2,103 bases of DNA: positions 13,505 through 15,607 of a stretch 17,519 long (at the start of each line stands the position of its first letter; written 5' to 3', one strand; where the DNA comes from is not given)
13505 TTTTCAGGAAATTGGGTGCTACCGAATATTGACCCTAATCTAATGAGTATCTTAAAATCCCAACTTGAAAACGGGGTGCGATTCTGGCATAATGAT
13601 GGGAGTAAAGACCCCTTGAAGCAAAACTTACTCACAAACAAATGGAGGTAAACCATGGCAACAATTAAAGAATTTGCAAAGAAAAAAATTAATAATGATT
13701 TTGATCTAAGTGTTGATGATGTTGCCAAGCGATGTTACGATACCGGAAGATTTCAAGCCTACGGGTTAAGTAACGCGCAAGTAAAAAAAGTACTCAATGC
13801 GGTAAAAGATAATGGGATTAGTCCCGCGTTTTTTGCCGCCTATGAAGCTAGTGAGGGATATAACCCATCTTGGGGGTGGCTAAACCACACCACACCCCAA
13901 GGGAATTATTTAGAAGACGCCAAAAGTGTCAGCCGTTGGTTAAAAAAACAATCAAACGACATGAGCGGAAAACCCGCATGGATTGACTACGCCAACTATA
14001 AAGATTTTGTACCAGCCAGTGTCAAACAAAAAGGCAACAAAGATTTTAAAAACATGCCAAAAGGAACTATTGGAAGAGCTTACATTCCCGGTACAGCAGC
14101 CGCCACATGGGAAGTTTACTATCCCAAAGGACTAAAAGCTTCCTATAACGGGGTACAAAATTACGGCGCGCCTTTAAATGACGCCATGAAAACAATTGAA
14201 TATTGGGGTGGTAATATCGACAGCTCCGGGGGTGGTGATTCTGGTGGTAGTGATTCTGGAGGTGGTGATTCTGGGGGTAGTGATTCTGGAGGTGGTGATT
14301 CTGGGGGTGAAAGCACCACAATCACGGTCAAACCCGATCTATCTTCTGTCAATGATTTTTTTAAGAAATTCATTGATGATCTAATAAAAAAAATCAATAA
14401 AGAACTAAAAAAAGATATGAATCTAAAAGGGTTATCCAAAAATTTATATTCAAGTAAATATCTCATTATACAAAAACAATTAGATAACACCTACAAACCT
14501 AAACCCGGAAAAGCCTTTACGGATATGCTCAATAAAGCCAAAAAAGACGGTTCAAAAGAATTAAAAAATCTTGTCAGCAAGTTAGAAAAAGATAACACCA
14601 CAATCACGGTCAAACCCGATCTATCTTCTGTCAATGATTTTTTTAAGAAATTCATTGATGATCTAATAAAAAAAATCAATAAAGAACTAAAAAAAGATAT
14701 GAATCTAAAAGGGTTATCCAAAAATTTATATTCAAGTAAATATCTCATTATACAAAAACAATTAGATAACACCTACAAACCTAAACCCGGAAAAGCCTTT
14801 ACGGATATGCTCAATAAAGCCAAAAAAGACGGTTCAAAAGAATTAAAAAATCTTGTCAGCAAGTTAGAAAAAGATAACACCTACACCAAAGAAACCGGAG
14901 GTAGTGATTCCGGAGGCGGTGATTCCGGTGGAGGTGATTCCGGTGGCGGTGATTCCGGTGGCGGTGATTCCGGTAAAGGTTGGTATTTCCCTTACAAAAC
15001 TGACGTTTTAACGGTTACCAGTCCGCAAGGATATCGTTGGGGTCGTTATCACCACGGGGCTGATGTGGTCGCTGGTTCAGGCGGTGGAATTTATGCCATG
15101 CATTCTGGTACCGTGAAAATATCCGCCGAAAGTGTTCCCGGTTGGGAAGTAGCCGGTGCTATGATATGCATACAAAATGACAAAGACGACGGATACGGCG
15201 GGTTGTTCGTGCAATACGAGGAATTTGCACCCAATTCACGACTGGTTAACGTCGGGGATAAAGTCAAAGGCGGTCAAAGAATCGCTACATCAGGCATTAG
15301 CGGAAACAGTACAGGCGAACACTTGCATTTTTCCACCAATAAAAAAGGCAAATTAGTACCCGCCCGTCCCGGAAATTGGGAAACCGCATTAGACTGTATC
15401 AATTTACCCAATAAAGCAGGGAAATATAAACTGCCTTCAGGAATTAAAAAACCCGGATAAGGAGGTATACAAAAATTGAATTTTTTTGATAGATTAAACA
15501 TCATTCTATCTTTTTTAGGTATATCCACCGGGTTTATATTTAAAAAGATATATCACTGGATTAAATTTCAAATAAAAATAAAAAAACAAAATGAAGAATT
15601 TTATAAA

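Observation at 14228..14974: Perfect 282-bp tandem duplication inside the gp13-like tail lysin, bracketed by two independent Gly/Ser/Asp microsatellite linkers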

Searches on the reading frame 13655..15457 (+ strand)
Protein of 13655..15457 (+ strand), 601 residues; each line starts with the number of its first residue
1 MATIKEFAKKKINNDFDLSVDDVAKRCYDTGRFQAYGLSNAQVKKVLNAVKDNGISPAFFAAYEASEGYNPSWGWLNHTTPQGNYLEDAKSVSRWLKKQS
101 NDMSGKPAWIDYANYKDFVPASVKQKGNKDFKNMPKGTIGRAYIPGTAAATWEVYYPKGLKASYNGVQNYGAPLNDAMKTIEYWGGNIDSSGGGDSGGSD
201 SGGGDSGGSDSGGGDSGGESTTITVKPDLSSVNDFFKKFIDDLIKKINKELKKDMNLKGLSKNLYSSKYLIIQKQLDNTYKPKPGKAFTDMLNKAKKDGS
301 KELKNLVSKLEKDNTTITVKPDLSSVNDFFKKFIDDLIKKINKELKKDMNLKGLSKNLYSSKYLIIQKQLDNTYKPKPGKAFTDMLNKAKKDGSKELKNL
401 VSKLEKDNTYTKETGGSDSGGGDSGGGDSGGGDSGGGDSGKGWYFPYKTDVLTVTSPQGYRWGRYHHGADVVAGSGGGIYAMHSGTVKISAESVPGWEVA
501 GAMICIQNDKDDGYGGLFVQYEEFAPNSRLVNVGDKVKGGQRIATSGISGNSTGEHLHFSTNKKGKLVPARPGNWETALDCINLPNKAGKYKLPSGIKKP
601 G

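Call 9: search_protein_families(library=pfam, proteins=[window:13655-15457:+], max_evalue=0.01)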
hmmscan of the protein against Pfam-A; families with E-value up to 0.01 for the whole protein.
window:13655-15457:+ (601 aa): 1 family
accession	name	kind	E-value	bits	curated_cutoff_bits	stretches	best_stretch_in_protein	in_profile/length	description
PF01551.29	Peptidase_M23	-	1.8e-14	54.1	28.7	1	465-568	2-94/96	Peptidase family M23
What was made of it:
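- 13655..15460 (+): Tail-tip lysin gene (601 aa): GyH domain, linker 1, middle domain x2, linker 2, M23 peptidase. Pfam M23 hit (call 9).
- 14975..15460 (+): C-terminal M23 metallopeptidase domain. Pfam PF01551 E 1.8e-14, aa 465-568 (call 9).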

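Call 15: find_encoding_contigs(protein=window:13655-15457:+, flank=10000, max_places=10)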
Protein window:13655-15457:+ (601 aa): no gene with exactly this product is on record in the collection.
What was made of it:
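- The window's own lysin is not in the gene-position index (call 15).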

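Call 17: search_solved_structures(query=window:13655-15457:+, max_evalue=1, show_alignments=2)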
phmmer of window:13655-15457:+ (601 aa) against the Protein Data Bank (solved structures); distinct sequences matched with E-value up to 1: 74 (the best 60 are shown).
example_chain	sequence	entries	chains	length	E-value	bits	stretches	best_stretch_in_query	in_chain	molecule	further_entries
8ej5_A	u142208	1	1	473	1.4e-71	245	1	4-212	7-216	gp10, tail tip lysin (spike)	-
6o43_A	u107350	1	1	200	7.8e-58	199.6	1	4-195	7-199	Orf11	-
9gy1_A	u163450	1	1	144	2.1e-10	42.9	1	455-564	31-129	Peptidase, M23 family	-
6jn7_A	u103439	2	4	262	4.3e-09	38.6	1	463-568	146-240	Peptidase M23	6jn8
6jmx_A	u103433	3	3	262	7.6e-09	37.8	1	463-568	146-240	Peptidase M23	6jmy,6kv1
6jn1_A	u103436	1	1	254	1.6e-07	33.4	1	463-568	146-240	Peptidase M23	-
6jn0_A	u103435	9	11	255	1.6e-07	33.4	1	463-568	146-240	Peptidase M23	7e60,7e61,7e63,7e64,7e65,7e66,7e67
6jmz_A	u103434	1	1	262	1.7e-07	33.3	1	463-568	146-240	Peptidase M23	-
2b44_A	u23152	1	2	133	2.8e-07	32.6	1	457-561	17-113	Glycyl-glycine endopeptidase lytM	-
2b0p_A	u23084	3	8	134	2.8e-07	32.6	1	457-561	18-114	Glycyl-glycine endopeptidase lytM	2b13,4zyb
9dbf_A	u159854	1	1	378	3.1e-07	32.5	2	409-446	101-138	Tet4 Variant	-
9dbd_A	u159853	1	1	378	3.1e-07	32.5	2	409-446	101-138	Tet4 Variant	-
1qwy_A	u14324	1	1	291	2.6e-05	26.1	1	428-561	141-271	peptidoglycan hydrolase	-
6ue4_A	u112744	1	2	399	0.001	20.8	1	467-575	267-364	ShyA endopeptidase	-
6u2a_A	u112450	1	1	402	0.0011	20.8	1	467-575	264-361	ShyA endopeptidase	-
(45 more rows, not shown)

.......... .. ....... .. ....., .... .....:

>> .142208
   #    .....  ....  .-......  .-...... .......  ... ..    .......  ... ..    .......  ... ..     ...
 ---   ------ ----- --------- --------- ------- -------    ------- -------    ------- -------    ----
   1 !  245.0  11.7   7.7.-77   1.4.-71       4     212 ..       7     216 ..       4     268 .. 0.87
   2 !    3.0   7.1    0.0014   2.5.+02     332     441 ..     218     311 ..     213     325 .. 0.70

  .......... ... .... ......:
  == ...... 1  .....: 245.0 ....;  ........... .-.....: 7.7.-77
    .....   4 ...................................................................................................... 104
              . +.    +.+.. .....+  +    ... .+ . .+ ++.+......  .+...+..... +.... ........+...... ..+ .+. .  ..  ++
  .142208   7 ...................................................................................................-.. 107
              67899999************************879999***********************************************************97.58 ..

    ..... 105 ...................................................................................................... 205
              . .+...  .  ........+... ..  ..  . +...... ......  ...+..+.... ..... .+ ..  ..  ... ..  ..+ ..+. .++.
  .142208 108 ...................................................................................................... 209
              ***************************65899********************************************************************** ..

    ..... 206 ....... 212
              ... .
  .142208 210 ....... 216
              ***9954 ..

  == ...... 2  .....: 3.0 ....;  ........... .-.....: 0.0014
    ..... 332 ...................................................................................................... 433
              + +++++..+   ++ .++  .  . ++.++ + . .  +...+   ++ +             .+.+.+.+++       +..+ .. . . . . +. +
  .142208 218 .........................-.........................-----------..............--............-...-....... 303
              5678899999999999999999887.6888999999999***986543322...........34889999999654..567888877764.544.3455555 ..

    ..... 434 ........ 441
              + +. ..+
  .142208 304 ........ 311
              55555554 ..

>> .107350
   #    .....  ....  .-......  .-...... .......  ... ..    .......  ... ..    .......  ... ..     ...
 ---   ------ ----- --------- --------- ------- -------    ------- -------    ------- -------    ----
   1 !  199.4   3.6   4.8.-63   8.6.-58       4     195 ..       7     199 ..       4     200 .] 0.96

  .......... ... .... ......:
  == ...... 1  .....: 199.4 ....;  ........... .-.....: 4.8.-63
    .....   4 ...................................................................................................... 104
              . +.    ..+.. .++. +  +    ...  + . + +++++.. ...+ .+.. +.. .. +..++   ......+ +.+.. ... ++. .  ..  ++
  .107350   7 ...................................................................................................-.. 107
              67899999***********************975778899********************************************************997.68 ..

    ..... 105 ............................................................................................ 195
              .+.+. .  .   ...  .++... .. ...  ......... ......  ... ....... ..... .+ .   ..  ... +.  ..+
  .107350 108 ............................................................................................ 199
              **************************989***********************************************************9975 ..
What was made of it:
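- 13655..15460 (+): PDB 8ej5_A 'tail tip lysin (spike)' matches at E 1.4e-71 (call 17).
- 14975..15460 (+): PDB M23 hits, including LytM and lysostaphin (call 17).
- On Picovirus (Rountreeviridae-type) tail tip lysin, Andhra gp10 / P68 gp11 family: 8ej5_A E 1.4e-71 and 6o43_A E 7.8e-58 over aa 4-212 (call 17).
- Closest known: Tail tip lysin of staphylococcal picoviruses: Andhra gp10. Same: The N-terminal PlyCA-type GyH domain (E 1e-71 and 8e-58, call 17).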

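Call 18: search_protein_families(library=phrogs, proteins=[window:13655-15457:+], max_evalue=0.01)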
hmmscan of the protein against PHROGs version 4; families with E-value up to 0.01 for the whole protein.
window:13655-15457:+ (601 aa): 20 families
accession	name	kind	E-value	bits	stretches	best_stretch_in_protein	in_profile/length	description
phrog_5979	-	unknown function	2.9e-71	241.8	1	4-291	7-273/479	-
phrog_11857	-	unknown function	1.3e-35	124.1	1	3-394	4-390/655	-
phrog_3084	-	lysis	1.7e-18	67.9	1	446-589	5-144/468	endolysin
phrog_880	-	lysis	2.8e-14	54.3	1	444-561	7-119/435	endolysin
phrog_14988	-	other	1.1e-12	49.3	1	460-566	27-131/272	peptidase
phrog_7767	-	other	1.2e-12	48.9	1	463-569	18-114/194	metallo-endopeptidase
phrog_6700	-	lysis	5.3e-12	44.5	1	348-567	2522-2717/2898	endolysin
phrog_10030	-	tail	1.4e-11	43.5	1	447-571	1895-2013/2105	tail length tape measure protein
phrog_16615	-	other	1.9e-10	41.2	1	437-571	392-514/529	peptidase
phrog_3578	-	lysis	4.9e-10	40.3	1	458-562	228-337/405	endolysin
phrog_4150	-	head and packaging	9.3e-10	39.1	2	189-221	208-239/430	virion structural protein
phrog_28672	-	other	3.3e-09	36.9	1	453-561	275-373/397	metallo-endopeptidase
phrog_11037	-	unknown function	1.6e-06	28.6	1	435-561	161-283/365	-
phrog_37190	-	other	1.9e-06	28.5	1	464-568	139-232/244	peptidase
phrog_25557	-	unknown function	2e-06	29.4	0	339-395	29-85/132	-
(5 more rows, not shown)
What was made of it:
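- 13655..14224 (+): N-terminal PlyCA_N-type glycosyl hydrolase (GyH) domain, aa 1-190. Matches 8ej5_A residues 7-216 and 6o43_A (P68 Orf11, residues 7-199) at E 1e-71 and 8e-58 (call 17). phrog_5979 E 9e-65 (call 18).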

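Call 23: find_homologous_proteins(query=window:13655-15457:+, max_evalue=1e-10)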
Query window:13655-15457:+ (601 aa): 176 proteins with E <= 1e-10 among 8000 candidates; the best 120 are listed.
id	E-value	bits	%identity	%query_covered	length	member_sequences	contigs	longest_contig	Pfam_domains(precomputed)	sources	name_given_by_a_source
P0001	0.0e+0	1350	100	100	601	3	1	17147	PF21480.4,PF01551.30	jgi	-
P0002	0.0e+0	1099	84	52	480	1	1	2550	PF21480.4,PF01551.30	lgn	-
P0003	0.0e+0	1067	88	52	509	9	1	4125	PF21480.4,PF01551.30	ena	-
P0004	8.6e-249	845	78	52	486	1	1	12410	PF21480.4,PF01551.30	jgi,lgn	-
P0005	2.3e-99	352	58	49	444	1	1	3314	PF21480.4,PF01551.30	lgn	-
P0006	6.0e-94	334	47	51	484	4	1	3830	PF21480.4,PF01551.30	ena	-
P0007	3.5e-89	318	44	53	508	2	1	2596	PF21480.4,PF01551.30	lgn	-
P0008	1.7e-87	312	46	51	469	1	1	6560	PF21480.4,PF01551.30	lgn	-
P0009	3.5e-85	305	45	51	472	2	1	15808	PF21480.4,PF01551.30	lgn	-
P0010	4.0e-85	305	35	94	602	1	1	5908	PF21480.4,PF01551.30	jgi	-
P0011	1.4e-84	303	53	46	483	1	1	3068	PF21480.4,PF05257.23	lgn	-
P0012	5.1e-84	301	48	50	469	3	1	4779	PF21480.4,PF01551.30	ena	-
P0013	6.9e-83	297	66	31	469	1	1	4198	PF21480.4,PF01551.30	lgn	-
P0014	2.3e-82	296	48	49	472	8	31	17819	PF21480.4,PF01551.30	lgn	-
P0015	2.3e-82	296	43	52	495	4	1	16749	PF21480.4,PF01551.30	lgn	-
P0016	6.7e-82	294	45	51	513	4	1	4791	PF21480.4,PF01551.30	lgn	-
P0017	1.6e-81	293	49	47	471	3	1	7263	PF21480.4,PF01551.30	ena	-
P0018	5.9e-81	291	50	49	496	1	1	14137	PF21480.4,PF01551.30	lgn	-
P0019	6.2e-81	291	47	52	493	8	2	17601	PF21480.4,PF05257.23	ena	-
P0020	6.3e-81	291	51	48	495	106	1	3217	PF21480.4,PF05257.23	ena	-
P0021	9.4e-81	290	44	51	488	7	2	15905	PF21480.4,PF01551.30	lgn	-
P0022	2.2e-80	289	46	48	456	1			PF21480.4,PF01551.30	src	-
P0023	3.6e-80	288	60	31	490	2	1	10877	PF21480.4,PF01551.30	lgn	-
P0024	5.5e-80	288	61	30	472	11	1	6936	PF21480.4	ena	-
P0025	5.9e-80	288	53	49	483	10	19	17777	PF21480.4,PF05257.23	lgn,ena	-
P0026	6.8e-80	287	47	52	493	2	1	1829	PF21480.4,PF05257.23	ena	-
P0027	1.0e-79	287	45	52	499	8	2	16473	PF21480.4,PF01551.30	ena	-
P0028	1.4e-79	286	52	46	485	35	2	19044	PF21480.4,PF05257.23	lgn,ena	-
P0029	1.7e-79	286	51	46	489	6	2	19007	PF21480.4,PF05257.23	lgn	-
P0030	3.6e-79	285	44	51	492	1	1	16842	PF21480.4,PF01551.30,PF05887.17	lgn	-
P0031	8.7e-79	284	32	94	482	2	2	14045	PF21480.4,PF01551.30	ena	-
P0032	8.8e-79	284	47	52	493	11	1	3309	PF21480.4,PF05257.23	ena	-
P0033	8.9e-79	284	42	52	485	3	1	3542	PF21480.4,PF01551.30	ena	-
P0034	1.1e-78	283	43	52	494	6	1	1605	PF21480.4,PF01551.30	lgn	-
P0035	1.8e-78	283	43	52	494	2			PF21480.4,PF01551.30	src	-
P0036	3.2e-78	282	44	48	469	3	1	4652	PF21480.4,PF01551.30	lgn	-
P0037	8.8e-78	280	46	52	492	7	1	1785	PF21480.4,PF05257.23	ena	-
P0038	1.1e-77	280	58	32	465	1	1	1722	PF21480.4,PF01551.30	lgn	-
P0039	1.8e-77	279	41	52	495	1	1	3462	PF21480.4,PF01551.30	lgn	-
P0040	2.0e-77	279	61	30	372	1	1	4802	PF21480.4,PF01551.30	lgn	-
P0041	3.1e-77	279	55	36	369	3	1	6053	PF21480.4,PF01551.30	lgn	-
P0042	4.8e-77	278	46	51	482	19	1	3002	PF21480.4,PF01551.30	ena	-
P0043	9.5e-77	277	43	56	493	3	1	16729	PF21480.4,PF01551.30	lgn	-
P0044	2.1e-76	276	46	51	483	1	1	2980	PF21480.4,PF01551.30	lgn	-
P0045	2.1e-76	276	44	48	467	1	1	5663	PF21480.4,PF01551.30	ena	-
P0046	2.4e-76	276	40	52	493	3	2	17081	PF21480.4,PF01551.30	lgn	-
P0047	2.7e-76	275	44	51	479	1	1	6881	PF21480.4,PF01551.30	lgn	-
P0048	2.9e-76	275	48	48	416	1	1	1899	PF21480.4,PF01551.30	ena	-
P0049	4.4e-76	275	61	30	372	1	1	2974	PF21480.4,PF01551.30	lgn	-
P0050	4.5e-76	275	40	54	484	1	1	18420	PF21480.4,PF01551.30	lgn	-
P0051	7.0e-76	274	60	30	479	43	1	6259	PF21480.4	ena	-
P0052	7.4e-76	274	45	50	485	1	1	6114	PF21480.4,PF01551.30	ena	-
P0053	1.8e-75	273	44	50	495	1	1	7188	PF21480.4,PF01551.30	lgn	-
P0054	2.5e-75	272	44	50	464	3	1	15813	PF21480.4,PF01551.30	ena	-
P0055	3.2e-75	272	48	48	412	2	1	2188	PF21480.4,PF01551.30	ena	-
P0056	4.7e-75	271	61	30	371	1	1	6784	PF21480.4,PF01551.30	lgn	-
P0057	8.2e-75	271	43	50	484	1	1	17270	PF21480.4,PF01551.30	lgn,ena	-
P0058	8.6e-75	271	60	30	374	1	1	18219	PF21480.4,PF01551.30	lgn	-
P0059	2.2e-74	269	44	52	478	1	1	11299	PF21480.4,PF01551.30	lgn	-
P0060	3.1e-74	269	43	50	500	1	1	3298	PF21480.4,PF01551.30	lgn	-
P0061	3.1e-74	269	58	30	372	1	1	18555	PF21480.4,PF01551.30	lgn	-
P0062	3.6e-74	268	44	51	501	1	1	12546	PF21480.4,PF01551.30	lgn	-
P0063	6.5e-74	268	59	30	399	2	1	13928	PF21480.4,PF01551.30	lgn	-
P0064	7.9e-74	267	45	51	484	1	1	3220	PF21480.4,PF01551.30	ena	-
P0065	1.0e-73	267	56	31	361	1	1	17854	PF21480.4,PF01551.30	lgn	-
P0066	1.2e-73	267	62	30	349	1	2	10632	PF21480.4,PF01476.27,PF23473.2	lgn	-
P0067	1.4e-73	267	57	30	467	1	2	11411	PF21480.4,PF01551.30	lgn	-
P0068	2.1e-73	266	47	48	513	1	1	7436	PF21480.4,PF01551.30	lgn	-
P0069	2.7e-73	266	59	30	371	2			PF21480.4,PF01551.30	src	-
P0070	7.5e-73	264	45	50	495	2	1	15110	PF21480.4,PF01551.30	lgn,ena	-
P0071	1.7e-72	263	60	30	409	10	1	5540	PF21480.4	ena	-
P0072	2.2e-72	263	46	46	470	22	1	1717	PF21480.4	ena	-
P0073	2.2e-72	263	43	52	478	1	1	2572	PF21480.4,PF01551.30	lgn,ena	-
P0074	2.3e-72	263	61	32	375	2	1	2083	PF21480.4,PF01551.30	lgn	-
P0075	2.7e-72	262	58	32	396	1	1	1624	PF21480.4,PF01551.30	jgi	-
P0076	2.7e-72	262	60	30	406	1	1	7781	PF21480.4,PF01551.30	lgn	-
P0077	5.0e-72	261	42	52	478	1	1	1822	PF21480.4,PF01551.30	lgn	-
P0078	5.6e-72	261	58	30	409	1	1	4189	PF21480.4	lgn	-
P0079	5.9e-72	261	58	32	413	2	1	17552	PF21480.4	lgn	-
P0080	2.0e-71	259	59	31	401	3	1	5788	PF21480.4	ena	-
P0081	3.2e-71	259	58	32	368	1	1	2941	PF21480.4,PF01551.30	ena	-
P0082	3.8e-71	258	56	30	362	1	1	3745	PF21480.4,PF01551.30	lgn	-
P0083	7.0e-71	258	56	33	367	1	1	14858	PF21480.4,PF01551.30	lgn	-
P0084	7.2e-71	258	60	30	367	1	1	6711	PF21480.4,PF01551.30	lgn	-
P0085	1.0e-70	257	43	52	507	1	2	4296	PF21480.4,PF01551.30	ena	-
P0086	1.2e-70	257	60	30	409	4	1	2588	PF21480.4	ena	-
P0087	2.3e-70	256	40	53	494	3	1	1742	PF21480.4,PF01551.30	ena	-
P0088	2.4e-70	256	55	30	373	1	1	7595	PF21480.4,PF01551.30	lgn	-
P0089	2.6e-70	256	42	52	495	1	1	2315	PF21480.4,PF01551.30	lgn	-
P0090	3.0e-70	256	58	32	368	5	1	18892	PF21480.4,PF01551.30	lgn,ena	-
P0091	3.7e-70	255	47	48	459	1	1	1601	PF21480.4,PF01551.30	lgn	-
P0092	1.3e-69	253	57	30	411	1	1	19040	PF21480.4,PF01551.30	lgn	-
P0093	3.0e-69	252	45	51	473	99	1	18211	PF21480.4,PF05257.23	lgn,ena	-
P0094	3.1e-69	252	44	50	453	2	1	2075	PF01551.30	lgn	-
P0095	3.8e-69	252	59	31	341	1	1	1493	PF21480.4,PF01476.27,PF23473.2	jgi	-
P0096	5.0e-69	251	59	32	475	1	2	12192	PF21480.4,PF01551.30,PF01476.27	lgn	-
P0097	5.8e-69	251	59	32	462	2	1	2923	PF21480.4,PF01551.30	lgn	-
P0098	7.0e-69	251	57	32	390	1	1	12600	PF21480.4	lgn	-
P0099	8.4e-69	251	57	33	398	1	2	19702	PF21480.4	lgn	-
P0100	8.4e-69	251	59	31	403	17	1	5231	PF21480.4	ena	-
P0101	1.2e-68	250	59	31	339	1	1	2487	PF21480.4,PF01476.27,PF23473.2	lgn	-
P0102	1.4e-68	250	59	30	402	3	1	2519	PF21480.4,PF01551.30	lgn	-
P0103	1.5e-68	250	57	32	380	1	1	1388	PF21480.4,PF01551.30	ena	-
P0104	1.6e-68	250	51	39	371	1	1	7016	PF21480.4,PF01551.30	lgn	-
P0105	2.1e-68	249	58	31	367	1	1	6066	PF21480.4,PF01551.30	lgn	-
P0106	4.0e-68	249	58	30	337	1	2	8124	PF21480.4,PF01476.27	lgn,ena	-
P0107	4.3e-68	248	56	31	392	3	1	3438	PF21480.4,PF01551.30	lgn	-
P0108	7.6e-68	248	55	30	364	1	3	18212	PF21480.4,PF01551.30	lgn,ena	-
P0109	1.6e-67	247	58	30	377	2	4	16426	PF21480.4,PF01551.30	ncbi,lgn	-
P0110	2.2e-67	246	42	50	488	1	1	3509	PF01551.30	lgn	-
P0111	3.1e-67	246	57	32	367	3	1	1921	PF21480.4,PF01551.30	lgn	-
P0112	3.2e-67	246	55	32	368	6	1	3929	PF21480.4,PF01551.30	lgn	-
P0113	3.3e-67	245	54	30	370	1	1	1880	PF21480.4,PF01551.30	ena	-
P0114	5.4e-67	245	57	30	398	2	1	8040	PF21480.4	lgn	-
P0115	6.8e-67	244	59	30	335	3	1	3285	PF21480.4,PF01476.27,PF23473.2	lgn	-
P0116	1.3e-66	244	70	26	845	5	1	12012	PF01551.30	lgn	-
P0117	2.7e-66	242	56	31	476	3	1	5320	PF21480.4,PF01551.30,PF01476.27,PF23473.2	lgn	-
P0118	3.6e-66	242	45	51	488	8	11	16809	PF21480.4,PF05257.23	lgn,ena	-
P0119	3.8e-66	242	57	32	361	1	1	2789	PF21480.4,PF01551.30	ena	-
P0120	4.0e-66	242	58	30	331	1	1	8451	PF21480.4,PF01476.27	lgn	-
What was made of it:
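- On Picovirus (Rountreeviridae-type) tail tip lysin, Andhra gp10 / P68 gp11 family: Among homologs both PF01551 (M23) and PF05257 (CHAP) occur after the same N-terminal domain (call 23).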

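Call 26: list_cluster_members(proteins=[P0001, P0003, P0010])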
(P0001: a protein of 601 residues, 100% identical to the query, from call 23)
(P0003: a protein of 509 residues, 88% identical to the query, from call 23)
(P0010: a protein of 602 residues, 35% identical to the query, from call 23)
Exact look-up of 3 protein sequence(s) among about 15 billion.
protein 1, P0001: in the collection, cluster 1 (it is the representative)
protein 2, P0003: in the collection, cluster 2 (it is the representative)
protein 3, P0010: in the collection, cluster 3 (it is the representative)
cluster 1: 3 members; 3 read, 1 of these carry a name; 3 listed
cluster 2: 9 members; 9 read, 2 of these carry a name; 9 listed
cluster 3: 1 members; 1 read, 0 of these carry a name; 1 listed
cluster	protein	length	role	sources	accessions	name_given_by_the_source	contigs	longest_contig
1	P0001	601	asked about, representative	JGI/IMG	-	-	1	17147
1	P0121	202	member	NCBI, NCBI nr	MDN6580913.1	MAG: hypothetical protein L0K95_14290, partial [Tetragenococcus koreensis] | hypothetical protein [Tetragenococcus koreensis]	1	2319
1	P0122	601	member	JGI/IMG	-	-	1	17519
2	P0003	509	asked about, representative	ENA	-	-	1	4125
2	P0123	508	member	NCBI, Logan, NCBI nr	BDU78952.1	peptidase [Tetragenococcus phage phiYA5_2]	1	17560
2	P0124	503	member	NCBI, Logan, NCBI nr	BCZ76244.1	peptidase [Tetragenococcus phage phiWJ7]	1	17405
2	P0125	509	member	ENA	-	-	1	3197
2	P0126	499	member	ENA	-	-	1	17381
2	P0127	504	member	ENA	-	-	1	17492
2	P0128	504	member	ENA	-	-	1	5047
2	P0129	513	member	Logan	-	-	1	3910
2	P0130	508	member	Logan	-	-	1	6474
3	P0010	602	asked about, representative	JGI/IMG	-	-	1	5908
